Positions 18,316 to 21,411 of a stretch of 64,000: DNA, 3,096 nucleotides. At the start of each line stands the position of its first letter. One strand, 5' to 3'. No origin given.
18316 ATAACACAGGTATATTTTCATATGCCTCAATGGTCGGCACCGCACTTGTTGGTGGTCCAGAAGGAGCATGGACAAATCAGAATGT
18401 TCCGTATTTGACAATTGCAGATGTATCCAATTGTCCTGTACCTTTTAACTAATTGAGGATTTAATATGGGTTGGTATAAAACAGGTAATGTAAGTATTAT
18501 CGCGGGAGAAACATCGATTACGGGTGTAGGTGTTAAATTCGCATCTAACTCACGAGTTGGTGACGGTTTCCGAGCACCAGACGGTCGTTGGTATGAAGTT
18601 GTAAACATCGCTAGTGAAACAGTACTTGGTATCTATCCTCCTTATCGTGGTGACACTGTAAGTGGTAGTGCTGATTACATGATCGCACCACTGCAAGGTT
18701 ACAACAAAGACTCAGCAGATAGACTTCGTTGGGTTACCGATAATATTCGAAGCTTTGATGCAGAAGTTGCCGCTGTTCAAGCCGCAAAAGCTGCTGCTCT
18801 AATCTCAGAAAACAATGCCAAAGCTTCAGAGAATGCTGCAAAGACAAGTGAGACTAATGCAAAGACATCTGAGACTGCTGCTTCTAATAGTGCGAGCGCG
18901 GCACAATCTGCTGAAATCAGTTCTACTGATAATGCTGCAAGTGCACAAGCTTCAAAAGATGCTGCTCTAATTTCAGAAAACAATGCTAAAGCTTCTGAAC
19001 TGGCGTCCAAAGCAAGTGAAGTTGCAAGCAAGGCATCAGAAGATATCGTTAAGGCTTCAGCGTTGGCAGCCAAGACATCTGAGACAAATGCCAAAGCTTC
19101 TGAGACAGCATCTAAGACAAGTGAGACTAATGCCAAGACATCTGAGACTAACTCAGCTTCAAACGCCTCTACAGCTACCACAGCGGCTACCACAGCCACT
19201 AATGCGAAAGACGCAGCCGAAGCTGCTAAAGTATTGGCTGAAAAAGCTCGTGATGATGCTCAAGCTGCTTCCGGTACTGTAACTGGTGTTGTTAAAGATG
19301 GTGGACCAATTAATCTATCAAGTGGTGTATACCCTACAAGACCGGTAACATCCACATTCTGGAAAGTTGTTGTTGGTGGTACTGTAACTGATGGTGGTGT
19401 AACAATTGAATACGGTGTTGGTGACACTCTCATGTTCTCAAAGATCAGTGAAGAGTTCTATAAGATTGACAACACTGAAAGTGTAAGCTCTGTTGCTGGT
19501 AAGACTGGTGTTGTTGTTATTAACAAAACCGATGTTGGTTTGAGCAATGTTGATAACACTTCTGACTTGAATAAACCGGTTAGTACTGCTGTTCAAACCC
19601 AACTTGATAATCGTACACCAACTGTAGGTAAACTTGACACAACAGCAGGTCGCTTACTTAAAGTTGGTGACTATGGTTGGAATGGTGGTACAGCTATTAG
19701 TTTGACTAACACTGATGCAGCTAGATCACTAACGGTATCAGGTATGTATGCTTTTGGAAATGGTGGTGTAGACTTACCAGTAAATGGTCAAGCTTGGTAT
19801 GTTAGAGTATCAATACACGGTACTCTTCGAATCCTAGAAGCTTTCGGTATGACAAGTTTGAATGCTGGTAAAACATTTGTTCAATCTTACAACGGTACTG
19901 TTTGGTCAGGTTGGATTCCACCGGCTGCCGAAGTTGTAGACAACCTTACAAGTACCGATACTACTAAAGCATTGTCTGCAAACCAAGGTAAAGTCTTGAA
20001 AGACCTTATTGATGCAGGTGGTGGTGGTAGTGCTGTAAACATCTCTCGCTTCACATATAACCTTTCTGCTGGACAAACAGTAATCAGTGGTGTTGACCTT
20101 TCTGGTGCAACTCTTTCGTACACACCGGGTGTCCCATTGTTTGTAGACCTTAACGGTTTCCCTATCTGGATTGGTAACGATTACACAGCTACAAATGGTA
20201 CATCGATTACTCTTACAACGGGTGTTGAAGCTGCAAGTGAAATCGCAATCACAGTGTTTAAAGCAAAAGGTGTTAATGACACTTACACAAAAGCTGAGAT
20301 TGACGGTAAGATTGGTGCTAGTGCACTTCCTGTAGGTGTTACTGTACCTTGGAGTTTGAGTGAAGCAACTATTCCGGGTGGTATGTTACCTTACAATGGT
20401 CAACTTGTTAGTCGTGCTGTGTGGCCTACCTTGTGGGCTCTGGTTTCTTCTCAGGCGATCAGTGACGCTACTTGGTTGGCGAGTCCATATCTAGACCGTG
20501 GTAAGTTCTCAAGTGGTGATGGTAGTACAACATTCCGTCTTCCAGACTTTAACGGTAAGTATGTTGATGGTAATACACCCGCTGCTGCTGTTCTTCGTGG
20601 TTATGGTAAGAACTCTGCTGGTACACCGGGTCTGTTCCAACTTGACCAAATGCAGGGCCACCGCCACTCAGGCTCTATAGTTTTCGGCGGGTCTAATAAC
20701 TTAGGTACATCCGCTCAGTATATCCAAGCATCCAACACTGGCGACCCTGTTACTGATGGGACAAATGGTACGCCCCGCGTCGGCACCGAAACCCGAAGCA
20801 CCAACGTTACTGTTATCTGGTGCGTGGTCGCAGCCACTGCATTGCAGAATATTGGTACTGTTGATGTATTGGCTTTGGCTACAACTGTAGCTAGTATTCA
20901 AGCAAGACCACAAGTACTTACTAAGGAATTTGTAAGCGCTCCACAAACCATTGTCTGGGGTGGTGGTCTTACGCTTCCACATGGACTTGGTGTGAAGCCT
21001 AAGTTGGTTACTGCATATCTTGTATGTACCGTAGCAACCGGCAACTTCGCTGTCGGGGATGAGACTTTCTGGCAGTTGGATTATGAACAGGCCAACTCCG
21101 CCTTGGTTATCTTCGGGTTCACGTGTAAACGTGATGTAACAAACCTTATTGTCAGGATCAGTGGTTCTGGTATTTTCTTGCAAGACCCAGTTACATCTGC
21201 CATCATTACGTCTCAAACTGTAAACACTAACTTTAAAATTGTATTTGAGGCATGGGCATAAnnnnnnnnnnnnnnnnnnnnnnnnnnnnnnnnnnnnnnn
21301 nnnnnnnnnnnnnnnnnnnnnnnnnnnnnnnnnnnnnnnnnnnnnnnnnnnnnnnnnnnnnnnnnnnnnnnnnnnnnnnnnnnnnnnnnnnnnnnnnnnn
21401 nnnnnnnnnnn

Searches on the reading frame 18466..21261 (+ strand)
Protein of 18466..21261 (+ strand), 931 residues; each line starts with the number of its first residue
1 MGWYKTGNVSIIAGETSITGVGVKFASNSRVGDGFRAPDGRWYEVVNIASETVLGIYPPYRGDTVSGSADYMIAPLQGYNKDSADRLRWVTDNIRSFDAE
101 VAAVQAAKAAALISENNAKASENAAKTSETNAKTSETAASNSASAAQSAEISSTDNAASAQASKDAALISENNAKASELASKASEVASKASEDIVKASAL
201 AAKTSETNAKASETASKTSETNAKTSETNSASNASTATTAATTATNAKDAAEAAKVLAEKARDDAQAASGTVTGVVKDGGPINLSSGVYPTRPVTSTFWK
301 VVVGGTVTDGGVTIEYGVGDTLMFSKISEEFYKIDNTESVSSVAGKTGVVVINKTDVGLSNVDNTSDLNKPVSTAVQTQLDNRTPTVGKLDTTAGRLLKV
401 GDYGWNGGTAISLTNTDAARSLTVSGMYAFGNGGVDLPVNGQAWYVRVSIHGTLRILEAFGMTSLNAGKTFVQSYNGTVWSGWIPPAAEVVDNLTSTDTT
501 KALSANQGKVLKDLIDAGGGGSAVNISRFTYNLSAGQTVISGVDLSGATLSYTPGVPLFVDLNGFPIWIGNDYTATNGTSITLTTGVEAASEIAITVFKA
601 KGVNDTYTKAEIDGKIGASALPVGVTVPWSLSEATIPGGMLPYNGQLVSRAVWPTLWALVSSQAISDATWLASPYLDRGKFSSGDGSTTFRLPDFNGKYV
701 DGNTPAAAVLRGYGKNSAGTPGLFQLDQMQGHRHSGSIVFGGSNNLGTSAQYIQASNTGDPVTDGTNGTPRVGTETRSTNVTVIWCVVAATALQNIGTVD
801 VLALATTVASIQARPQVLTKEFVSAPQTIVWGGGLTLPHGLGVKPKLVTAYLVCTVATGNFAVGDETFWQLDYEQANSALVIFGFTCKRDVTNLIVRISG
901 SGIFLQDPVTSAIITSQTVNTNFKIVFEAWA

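Call 64: search_protein_families(library=phrogs, proteins=[window:18466-21261:+], max_evalue=0.00001)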
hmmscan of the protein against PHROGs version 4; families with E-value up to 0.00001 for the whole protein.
window:18466-21261:+ (931 aa): 29 families (the best 25 are shown)
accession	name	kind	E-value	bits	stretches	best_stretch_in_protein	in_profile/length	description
phrog_20500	-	tail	6.5e-90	303.3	2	597-813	645-875/1365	tail protein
phrog_13173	-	tail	3.2e-32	112.9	1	595-830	330-572/674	tail fiber protein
phrog_2712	-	tail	2.7e-30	106.4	1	1-221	377-526/700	tail fiber protein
phrog_34307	-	unknown function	5.9e-27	95.7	1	1-157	1-156/407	-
phrog_38424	-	unknown function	1.1e-26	94.7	1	1-91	1-90/488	-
phrog_6921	-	tail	4.8e-23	82.8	1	627-741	237-348/738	tail fiber protein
phrog_32072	-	tail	1.7e-22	80.7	1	102-365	216-501/894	tail protein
phrog_1858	-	tail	1.1e-20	74.2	1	549-796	111-300/1018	tail fiber protein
phrog_13892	-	tail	2e-20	74.4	1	298-403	510-617/676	minor tail protein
phrog_523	-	tail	5.4e-18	66.1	1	580-817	452-663/673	tail collar fiber protein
phrog_24159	-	tail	2.4e-15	56.8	1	182-272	183-273/972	tail fiber protein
phrog_24819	-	unknown function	6.7e-14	51.9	1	338-379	53-94/823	-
phrog_1419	-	tail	1.4e-13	51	2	105-204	177-276/793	tail protein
phrog_8780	-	tail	1.5e-12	47.6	1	334-391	408-465/755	minor tail protein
phrog_10305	-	tail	2e-12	47.6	1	632-744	636-742/1005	tail fiber protein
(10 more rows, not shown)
